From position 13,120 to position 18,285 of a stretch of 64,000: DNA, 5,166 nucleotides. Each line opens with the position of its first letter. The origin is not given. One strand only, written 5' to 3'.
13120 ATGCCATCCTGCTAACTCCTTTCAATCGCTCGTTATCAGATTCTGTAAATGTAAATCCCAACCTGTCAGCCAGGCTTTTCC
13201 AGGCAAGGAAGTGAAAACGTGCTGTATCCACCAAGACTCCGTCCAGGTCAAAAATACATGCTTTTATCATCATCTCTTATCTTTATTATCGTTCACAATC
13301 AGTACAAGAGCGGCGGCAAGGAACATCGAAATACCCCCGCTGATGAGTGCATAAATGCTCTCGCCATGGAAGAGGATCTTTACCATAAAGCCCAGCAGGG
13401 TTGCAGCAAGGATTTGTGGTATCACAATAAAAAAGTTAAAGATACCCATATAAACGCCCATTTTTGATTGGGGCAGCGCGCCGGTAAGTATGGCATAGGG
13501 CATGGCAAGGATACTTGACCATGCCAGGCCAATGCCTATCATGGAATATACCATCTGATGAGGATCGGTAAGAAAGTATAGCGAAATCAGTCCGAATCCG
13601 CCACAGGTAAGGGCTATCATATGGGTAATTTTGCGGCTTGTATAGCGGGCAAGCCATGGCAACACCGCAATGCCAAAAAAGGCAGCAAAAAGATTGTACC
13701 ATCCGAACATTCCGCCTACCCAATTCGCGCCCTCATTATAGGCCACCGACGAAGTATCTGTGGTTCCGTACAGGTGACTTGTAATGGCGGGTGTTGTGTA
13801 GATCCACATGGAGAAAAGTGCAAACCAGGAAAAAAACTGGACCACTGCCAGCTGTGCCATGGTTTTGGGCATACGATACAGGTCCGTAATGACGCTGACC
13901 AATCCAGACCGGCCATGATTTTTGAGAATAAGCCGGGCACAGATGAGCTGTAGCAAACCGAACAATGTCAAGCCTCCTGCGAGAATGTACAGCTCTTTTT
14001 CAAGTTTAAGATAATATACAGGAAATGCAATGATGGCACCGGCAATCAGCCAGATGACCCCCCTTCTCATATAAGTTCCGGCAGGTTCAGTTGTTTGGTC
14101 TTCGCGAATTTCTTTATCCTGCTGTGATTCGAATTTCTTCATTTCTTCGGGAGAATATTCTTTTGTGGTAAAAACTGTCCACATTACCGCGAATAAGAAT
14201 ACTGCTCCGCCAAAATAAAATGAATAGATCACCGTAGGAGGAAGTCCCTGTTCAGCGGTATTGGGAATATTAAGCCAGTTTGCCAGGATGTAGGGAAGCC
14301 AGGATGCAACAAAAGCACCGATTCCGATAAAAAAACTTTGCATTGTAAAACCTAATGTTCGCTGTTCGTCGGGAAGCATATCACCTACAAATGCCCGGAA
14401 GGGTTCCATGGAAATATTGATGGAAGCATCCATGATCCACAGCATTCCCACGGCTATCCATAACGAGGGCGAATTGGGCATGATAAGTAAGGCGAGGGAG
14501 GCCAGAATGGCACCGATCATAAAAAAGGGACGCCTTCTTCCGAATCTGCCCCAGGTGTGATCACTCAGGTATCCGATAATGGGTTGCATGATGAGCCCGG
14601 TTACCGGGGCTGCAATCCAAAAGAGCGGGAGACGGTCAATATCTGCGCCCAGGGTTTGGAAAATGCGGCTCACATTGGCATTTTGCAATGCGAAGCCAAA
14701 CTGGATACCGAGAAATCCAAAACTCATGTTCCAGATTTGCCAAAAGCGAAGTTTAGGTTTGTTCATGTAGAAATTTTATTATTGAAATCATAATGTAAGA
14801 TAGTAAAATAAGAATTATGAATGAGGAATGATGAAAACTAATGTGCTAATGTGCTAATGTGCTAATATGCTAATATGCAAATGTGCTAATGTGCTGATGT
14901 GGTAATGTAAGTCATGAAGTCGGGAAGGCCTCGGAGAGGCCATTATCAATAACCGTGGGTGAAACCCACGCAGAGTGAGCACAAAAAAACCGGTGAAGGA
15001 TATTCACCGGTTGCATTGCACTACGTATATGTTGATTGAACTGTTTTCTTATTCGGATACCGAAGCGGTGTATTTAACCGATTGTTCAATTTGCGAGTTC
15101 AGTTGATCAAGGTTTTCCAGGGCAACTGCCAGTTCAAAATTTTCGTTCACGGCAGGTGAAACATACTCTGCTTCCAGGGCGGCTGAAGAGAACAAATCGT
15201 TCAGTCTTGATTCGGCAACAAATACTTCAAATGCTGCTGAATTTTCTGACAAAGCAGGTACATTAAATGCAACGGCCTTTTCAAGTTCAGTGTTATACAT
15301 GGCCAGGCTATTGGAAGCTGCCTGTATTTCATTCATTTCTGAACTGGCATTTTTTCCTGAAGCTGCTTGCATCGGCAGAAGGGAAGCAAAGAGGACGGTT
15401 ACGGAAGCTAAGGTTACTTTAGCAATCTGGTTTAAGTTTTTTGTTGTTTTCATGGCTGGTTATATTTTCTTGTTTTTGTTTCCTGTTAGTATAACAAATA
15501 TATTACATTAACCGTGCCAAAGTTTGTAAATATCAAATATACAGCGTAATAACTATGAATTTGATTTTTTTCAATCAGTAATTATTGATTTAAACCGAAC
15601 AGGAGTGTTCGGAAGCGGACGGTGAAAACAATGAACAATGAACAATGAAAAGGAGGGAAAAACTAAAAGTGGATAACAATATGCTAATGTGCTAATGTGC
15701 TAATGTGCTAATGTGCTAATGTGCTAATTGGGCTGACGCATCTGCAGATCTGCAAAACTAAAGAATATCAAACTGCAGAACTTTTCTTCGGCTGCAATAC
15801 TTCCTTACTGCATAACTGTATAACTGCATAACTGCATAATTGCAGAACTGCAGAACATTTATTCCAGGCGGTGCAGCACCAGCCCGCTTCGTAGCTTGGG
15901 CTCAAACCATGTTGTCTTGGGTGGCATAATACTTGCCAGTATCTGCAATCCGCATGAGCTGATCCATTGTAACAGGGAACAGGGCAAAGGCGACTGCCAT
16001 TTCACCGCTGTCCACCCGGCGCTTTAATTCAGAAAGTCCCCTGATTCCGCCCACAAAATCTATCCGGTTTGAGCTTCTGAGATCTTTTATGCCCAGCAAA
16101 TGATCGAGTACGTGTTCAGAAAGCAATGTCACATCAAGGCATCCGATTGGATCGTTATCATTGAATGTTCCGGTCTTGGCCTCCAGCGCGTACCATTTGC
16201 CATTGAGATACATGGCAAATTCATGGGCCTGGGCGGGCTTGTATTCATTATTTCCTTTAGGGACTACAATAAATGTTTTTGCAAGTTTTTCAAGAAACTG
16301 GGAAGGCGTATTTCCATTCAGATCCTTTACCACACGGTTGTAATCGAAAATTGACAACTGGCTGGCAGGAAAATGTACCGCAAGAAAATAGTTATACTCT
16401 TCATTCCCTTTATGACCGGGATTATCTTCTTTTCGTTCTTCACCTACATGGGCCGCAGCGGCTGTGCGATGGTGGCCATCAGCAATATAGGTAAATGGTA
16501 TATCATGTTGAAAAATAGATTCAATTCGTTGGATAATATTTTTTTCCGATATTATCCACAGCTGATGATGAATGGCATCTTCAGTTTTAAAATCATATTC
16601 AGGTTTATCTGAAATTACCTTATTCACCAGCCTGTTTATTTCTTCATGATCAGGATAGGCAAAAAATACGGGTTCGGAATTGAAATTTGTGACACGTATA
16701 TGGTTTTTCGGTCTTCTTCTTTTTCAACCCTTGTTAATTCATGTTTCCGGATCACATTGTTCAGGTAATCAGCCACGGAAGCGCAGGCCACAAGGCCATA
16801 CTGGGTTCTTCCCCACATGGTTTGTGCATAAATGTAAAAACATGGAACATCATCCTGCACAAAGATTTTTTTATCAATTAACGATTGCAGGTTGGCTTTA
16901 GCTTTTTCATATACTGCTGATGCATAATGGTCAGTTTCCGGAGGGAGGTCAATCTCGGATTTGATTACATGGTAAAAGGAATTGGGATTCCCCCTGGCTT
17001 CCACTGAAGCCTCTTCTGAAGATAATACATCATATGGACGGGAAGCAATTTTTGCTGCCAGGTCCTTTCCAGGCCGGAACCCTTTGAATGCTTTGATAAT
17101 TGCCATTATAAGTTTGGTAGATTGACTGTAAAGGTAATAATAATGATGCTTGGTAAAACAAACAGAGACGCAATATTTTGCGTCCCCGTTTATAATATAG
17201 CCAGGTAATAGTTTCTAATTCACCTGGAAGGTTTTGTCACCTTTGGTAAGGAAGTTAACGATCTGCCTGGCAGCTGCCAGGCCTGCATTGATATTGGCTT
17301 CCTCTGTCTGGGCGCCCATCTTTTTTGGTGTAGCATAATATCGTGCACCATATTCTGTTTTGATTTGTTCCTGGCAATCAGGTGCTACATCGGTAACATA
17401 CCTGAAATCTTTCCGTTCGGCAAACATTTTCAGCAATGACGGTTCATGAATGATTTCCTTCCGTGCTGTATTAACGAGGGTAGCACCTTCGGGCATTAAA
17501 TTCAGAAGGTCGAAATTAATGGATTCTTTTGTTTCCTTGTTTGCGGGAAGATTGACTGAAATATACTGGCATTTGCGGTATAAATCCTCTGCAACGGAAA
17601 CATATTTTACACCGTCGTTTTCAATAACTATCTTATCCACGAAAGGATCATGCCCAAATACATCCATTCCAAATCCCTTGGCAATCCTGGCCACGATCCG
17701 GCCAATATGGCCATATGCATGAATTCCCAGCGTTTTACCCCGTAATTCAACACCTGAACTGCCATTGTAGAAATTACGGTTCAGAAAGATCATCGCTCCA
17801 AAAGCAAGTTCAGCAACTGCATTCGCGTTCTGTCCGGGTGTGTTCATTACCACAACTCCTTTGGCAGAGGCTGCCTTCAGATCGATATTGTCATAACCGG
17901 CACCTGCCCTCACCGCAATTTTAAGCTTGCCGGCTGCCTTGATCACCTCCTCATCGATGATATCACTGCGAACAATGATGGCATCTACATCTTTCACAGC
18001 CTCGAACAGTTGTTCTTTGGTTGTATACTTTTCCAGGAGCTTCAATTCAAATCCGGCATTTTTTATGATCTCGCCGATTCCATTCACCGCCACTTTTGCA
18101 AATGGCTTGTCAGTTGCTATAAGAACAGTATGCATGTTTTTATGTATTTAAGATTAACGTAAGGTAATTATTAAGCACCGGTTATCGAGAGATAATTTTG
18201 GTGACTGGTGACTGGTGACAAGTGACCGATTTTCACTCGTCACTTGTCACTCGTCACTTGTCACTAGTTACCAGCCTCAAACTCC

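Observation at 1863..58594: Short-period tandem arrays sit on or next to stop codons throughout the window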

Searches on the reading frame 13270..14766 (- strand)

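Call 8: search_protein_families(library=pfam, proteins=[window:13270-14766:-])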
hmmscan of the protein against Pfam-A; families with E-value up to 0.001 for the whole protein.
window:13270-14766:- (498 aa): 2 families
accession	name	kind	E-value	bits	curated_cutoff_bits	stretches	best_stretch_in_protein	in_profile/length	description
PF07690.21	MFS_1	-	1.4e-25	90.4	33.4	2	15-454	2-346/347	Major Facilitator Superfamily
PF13347.12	MFS_2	-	6.2e-12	45.2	27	1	39-222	28-215/427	MFS/sugar transport protein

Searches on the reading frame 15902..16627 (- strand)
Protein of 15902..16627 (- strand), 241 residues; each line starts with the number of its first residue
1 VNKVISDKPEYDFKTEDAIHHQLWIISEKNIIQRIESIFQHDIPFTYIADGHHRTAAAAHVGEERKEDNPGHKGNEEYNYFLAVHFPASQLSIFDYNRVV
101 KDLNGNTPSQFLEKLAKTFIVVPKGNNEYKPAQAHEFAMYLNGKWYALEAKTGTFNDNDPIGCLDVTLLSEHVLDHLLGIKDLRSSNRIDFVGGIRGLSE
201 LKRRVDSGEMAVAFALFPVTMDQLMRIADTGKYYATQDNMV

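Call 8: search_protein_families(library=pfam, proteins=[window:15902-16627:-])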
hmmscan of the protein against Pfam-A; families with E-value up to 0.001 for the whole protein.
window:15902-16627:- (241 aa): 1 family
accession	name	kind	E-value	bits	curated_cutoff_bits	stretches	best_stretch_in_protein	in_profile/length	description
PF06245.16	DUF1015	-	3.7e-50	171.1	25.8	1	4-167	162-325/325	Protein of unknown function (DUF1015)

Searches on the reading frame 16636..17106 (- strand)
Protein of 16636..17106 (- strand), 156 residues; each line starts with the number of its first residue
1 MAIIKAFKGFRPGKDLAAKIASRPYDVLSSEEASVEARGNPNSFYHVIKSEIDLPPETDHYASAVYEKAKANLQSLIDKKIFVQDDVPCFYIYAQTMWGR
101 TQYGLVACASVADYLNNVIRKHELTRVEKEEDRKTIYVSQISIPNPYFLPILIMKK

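Call 65: search_protein_families(library=pfam, proteins=[window:16636-17106:-])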
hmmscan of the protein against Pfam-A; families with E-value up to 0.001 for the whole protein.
window:16636-17106:- (156 aa): 1 family
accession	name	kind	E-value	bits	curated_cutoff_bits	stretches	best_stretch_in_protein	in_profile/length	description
PF06245.16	DUF1015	-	6.9e-47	160.4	25.8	1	4-136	1-134/325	Protein of unknown function (DUF1015)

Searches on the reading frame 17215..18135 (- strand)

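Call 9: search_protein_families(library=pfam, proteins=[window:17215-18135:-])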
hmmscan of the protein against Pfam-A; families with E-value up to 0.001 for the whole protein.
window:17215-18135:- (306 aa): 2 families
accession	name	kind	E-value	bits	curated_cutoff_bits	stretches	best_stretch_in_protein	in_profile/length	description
PF02826.25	2-Hacid_dh_C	-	7.2e-32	110.6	25.1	1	124-252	27-155/178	D-isomer specific 2-hydroxyacid dehydrogenase, NAD binding domain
PF00389.36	2-Hacid_dh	-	6e-31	107.3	24.6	1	22-306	13-134/134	D-isomer specific 2-hydroxyacid dehydrogenase, catalytic domain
